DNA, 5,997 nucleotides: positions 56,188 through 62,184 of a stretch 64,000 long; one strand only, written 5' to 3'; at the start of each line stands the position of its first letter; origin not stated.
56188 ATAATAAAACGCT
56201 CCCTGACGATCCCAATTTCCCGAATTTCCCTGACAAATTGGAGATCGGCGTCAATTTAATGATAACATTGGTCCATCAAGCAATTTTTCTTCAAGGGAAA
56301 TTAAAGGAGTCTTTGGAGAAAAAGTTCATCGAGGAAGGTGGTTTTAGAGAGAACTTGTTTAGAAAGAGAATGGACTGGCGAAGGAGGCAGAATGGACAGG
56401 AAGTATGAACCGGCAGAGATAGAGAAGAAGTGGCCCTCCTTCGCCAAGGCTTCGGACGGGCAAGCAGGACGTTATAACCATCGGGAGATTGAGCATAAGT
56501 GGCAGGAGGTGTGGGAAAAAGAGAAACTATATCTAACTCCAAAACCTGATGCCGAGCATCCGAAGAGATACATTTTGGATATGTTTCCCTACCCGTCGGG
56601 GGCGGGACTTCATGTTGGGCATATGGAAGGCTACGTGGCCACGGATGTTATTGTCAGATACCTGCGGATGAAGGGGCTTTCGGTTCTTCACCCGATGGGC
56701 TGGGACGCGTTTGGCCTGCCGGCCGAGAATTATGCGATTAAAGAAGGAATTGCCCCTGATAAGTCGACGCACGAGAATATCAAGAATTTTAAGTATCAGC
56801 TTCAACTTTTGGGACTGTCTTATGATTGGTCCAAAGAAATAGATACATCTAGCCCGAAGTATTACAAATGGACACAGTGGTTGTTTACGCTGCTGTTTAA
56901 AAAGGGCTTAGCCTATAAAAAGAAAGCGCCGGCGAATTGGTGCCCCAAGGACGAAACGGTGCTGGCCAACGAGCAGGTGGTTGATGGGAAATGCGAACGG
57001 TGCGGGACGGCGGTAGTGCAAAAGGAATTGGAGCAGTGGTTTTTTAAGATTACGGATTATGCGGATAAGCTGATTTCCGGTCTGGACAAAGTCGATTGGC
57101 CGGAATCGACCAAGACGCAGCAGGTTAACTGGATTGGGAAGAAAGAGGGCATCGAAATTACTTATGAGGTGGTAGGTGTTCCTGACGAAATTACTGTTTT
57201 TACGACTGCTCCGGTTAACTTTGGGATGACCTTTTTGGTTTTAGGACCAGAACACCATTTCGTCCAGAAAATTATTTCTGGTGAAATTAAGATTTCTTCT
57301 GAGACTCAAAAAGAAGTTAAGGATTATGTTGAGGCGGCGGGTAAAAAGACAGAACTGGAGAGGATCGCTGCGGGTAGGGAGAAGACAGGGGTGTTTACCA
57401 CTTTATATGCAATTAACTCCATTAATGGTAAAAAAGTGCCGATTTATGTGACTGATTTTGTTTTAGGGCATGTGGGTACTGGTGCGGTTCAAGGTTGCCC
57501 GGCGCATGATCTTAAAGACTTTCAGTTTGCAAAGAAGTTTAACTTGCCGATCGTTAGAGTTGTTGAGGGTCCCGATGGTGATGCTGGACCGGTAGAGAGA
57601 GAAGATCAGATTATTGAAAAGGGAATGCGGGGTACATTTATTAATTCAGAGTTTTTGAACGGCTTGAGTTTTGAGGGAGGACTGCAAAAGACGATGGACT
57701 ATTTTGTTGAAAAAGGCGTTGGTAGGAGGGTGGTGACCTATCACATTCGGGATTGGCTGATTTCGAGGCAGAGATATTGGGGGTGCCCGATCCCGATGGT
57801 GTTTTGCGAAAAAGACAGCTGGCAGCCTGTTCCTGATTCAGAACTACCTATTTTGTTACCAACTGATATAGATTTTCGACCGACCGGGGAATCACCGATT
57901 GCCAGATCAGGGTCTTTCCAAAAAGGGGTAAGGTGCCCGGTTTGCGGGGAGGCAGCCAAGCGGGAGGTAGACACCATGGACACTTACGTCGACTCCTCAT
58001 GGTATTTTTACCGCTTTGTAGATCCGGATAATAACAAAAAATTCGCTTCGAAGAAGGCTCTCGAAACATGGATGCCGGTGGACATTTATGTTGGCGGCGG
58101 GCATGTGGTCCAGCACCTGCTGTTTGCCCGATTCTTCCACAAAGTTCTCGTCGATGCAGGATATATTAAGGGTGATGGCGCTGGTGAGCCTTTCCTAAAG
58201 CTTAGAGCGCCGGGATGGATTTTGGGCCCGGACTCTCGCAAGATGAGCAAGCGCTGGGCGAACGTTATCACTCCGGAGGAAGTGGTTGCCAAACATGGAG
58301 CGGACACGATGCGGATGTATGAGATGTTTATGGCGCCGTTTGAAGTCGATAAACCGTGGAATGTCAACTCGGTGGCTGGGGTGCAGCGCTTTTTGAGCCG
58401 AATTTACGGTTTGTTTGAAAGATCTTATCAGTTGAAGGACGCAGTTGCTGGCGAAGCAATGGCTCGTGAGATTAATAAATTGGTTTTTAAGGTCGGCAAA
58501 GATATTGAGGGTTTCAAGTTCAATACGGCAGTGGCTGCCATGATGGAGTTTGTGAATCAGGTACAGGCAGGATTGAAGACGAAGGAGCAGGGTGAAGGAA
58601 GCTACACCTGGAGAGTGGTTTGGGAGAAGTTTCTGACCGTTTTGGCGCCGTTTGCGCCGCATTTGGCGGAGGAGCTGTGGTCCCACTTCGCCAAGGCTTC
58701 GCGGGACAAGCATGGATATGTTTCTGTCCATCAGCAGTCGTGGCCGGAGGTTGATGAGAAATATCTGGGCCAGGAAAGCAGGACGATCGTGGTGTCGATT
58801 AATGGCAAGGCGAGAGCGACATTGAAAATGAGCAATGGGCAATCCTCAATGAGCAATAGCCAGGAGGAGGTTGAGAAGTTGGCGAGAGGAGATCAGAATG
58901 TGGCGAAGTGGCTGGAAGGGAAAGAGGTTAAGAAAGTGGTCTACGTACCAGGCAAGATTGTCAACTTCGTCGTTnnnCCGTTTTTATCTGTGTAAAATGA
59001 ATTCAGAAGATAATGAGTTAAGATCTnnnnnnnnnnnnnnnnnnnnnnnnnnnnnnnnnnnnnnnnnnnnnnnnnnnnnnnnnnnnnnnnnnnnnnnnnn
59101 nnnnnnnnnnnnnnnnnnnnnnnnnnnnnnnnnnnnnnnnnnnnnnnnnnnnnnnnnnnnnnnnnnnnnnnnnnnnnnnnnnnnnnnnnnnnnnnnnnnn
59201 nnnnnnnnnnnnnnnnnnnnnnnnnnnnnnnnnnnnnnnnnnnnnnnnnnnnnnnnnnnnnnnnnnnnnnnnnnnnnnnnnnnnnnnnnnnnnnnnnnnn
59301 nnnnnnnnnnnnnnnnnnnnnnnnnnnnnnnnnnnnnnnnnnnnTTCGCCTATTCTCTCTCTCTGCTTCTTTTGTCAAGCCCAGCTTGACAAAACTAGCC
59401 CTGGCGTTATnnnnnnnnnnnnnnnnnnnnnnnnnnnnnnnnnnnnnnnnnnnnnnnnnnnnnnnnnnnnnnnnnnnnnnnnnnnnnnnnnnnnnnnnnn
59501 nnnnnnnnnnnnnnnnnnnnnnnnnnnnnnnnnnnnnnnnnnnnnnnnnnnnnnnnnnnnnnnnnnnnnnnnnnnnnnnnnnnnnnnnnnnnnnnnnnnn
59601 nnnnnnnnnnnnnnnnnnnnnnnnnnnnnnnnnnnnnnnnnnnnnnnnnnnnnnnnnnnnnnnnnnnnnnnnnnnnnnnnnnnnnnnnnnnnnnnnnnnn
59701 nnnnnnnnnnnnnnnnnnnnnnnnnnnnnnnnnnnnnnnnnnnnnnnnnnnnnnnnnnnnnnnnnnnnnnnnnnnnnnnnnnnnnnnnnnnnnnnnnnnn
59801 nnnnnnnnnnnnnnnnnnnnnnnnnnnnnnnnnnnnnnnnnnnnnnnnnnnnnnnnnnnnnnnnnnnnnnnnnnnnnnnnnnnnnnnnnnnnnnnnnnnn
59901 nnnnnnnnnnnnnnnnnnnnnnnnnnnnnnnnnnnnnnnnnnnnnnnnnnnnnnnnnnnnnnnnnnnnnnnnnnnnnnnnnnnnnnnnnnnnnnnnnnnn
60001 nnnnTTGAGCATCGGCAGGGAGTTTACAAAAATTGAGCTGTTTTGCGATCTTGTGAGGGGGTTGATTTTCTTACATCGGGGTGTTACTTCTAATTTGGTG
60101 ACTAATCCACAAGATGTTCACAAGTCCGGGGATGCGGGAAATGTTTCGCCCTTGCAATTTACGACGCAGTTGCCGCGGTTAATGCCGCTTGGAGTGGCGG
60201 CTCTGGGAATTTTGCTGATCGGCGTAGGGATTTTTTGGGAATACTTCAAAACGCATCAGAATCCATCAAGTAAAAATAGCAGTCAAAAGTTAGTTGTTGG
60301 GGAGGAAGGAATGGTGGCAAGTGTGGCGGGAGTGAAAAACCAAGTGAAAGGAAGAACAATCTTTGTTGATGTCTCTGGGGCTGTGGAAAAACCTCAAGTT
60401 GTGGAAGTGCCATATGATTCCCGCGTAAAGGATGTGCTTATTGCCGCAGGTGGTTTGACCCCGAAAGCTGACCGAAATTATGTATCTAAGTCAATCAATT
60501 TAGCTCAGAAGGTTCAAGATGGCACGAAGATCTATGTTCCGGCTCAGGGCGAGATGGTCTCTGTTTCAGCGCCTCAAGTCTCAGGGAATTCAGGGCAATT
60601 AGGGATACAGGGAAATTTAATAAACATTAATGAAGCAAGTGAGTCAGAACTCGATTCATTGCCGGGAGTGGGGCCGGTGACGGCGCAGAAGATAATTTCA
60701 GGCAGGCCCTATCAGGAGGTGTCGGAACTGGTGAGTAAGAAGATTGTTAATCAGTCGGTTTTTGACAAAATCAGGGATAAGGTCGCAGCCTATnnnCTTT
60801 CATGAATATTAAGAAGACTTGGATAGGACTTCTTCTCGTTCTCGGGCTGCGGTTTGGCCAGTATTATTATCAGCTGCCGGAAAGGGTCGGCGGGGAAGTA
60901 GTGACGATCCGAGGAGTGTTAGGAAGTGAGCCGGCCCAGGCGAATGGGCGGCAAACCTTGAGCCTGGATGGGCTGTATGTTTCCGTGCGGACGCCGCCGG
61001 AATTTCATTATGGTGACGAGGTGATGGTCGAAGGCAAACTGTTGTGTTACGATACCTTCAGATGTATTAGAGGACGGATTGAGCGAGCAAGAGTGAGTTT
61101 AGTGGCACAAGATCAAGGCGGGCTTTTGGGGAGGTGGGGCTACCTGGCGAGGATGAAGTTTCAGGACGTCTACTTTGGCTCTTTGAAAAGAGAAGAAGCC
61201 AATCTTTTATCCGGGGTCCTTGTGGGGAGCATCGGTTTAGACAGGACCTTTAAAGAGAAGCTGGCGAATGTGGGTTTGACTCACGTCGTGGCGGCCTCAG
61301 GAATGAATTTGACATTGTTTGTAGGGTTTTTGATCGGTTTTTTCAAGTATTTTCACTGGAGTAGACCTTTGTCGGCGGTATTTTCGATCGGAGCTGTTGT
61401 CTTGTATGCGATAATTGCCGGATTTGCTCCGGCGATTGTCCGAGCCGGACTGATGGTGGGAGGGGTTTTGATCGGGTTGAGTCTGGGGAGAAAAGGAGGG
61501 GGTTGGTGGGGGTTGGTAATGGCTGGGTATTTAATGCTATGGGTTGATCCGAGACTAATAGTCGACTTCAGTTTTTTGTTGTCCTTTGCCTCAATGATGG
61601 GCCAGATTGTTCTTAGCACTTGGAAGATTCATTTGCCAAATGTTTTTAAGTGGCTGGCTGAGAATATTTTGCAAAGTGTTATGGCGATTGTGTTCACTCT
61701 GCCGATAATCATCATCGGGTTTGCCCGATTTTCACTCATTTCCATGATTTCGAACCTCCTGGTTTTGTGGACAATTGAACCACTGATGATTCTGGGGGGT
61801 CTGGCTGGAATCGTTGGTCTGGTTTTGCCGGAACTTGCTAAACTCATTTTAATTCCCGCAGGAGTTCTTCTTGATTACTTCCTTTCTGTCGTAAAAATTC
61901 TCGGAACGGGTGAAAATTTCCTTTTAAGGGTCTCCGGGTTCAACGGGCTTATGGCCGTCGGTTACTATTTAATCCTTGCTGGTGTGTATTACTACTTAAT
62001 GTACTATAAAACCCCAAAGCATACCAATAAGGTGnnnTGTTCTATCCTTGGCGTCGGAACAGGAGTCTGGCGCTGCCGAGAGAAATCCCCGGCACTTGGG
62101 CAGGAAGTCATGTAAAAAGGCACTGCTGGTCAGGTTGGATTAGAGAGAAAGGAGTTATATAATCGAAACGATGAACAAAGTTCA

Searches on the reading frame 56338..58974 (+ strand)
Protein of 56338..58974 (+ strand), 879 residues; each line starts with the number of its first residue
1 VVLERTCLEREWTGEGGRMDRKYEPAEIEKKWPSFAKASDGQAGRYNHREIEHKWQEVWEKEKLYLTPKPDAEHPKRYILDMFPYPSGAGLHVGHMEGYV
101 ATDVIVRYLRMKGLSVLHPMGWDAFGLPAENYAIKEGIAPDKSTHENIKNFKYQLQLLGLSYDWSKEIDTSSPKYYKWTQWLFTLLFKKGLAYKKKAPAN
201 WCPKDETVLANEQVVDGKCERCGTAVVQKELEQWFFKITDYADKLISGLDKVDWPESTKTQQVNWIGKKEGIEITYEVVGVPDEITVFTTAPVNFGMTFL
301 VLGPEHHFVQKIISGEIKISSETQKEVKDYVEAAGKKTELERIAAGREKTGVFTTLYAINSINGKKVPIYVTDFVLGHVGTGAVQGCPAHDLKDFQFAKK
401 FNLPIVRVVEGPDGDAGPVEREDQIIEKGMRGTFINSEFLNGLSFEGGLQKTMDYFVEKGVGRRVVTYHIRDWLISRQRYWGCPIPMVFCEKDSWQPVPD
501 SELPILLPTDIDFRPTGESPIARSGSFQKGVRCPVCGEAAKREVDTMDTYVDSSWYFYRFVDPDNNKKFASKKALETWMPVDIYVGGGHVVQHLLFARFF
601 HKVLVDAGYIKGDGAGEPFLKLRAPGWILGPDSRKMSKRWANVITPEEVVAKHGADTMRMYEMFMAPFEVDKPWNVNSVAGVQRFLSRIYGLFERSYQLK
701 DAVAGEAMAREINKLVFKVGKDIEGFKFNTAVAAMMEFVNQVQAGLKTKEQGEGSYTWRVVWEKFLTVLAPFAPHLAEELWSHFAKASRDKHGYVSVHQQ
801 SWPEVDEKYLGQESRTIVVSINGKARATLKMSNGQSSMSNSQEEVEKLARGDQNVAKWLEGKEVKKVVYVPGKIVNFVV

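Call 8: search_protein_families(library=pfam, proteins=[window:56338-58974:+], max_evalue=0.01)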
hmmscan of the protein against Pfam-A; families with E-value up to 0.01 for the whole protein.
window:56338-58974:+ (879 aa): 5 families
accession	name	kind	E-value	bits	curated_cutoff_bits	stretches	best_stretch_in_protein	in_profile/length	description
PF13603.12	tRNA-synt_1_2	-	9.6e-49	165.8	25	1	264-454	2-182/185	Leucyl-tRNA synthetase, editing domain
PF00133.28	tRNA-synt_1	-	5e-45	154.4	22.7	2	54-267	1-226/414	tRNA synthetases class I (I, L, M and V)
PF09334.17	tRNA-synt_1g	-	6.7e-29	101.3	20.1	1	83-224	7-144/391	tRNA synthetases class I (M)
PF08264.19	Anticodon_1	-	8.3e-23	81.3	25.1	1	708-836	4-143/148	Anticodon-binding domain of tRNA ligase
PF01406.26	tRNA-synt_1e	-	0.0099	15.7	27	0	91-116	23-48/301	tRNA synthetases class I (C) catalytic domain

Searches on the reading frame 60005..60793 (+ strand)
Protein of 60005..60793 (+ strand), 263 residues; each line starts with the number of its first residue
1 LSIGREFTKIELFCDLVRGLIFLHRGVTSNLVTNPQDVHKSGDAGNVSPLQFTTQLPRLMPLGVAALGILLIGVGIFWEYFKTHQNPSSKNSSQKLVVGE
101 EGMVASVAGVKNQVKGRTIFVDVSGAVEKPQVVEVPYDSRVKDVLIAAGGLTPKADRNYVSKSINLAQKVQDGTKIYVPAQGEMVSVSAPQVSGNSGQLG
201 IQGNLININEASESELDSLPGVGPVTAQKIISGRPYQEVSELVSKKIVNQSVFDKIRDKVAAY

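Call 69: search_protein_families(library=pfam, proteins=[window:60005-60793:+], max_evalue=0.001)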
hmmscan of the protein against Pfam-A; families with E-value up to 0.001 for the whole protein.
window:60005-60793:+ (263 aa): 5 families
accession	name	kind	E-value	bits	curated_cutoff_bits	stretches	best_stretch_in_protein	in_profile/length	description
PF10531.15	SLBB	-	3.3e-12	46.5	27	1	121-178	2-54/55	SLBB domain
PF12836.13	HHH_3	-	3.3e-11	43.6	27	1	204-260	4-64/65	Helix-hairpin-helix motif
PF00633.29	HHH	-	1.8e-08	34.2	24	1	205-232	2-29/30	Helix-hairpin-helix motif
PF06514.17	PsbU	-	7.3e-05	23.1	24.5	1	202-244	11-53/93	Photosystem II 12 kDa extrinsic protein (PsbU)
PF22461.2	SLBB_2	-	0.00063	20.2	27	0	121-160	3-44/79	SLBB domain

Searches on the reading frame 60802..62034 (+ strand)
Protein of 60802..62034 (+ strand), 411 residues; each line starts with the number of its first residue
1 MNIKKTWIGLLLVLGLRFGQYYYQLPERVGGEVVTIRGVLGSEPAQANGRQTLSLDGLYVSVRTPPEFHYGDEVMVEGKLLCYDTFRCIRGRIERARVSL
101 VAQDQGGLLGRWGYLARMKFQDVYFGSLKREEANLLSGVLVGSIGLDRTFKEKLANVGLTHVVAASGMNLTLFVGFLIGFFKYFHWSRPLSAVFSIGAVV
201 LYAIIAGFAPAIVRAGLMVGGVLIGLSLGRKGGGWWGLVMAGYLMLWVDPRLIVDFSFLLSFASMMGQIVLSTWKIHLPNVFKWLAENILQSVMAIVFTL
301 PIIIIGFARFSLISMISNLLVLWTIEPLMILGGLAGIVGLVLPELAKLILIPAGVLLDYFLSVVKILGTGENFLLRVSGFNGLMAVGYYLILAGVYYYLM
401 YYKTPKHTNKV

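Call 69: search_protein_families(library=pfam, proteins=[window:60802-62034:+], max_evalue=0.001)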
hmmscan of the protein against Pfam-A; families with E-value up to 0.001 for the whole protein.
window:60802-62034:+ (411 aa): 1 family
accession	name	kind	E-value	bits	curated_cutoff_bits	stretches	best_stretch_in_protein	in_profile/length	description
PF03772.21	Competence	-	1.1e-41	143.5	23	1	145-399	8-267/270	Competence protein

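Call 83: find_encoding_contigs(protein=window:60802-62034:+, flank=10000, max_places=1)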
Protein window:60802-62034:+ (411 aa): 24 contigs read that carry it; 1 place shown.
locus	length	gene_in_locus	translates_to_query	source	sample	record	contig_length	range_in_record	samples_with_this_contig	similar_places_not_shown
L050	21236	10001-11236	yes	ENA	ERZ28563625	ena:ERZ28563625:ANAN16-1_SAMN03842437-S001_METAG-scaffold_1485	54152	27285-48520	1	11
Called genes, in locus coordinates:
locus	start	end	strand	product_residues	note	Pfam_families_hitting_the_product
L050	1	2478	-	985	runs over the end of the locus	PF02156:Glyco_hydro_26, PF17957:Big_7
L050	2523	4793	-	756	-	-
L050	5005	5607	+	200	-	-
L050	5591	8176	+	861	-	PF00133:tRNA-synt_1, PF09334:tRNA-synt_1g, PF13603:tRNA-synt_1_2, PF00133:tRNA-synt_1, PF08264:Anticodon_1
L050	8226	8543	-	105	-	-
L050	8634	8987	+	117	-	PF02604:PhdYeFM_antitox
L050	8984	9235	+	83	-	PF05016:ParE_toxin, PF15781:ParE-like_toxin (weak)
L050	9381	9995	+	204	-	PF10531:SLBB, PF00633:HHH, PF12836:HHH_3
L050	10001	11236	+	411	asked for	PF03772:Competence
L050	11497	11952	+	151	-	PF01371:Trp_repressor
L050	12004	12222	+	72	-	-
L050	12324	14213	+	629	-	PF03485:Arg_tRNA_synt_N, PF00750:tRNA-synt_1d, PF05746:DALR_1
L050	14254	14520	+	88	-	-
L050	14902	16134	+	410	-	PF00675:Peptidase_M16, PF05193:Peptidase_M16_C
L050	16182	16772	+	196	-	PF00334:NDK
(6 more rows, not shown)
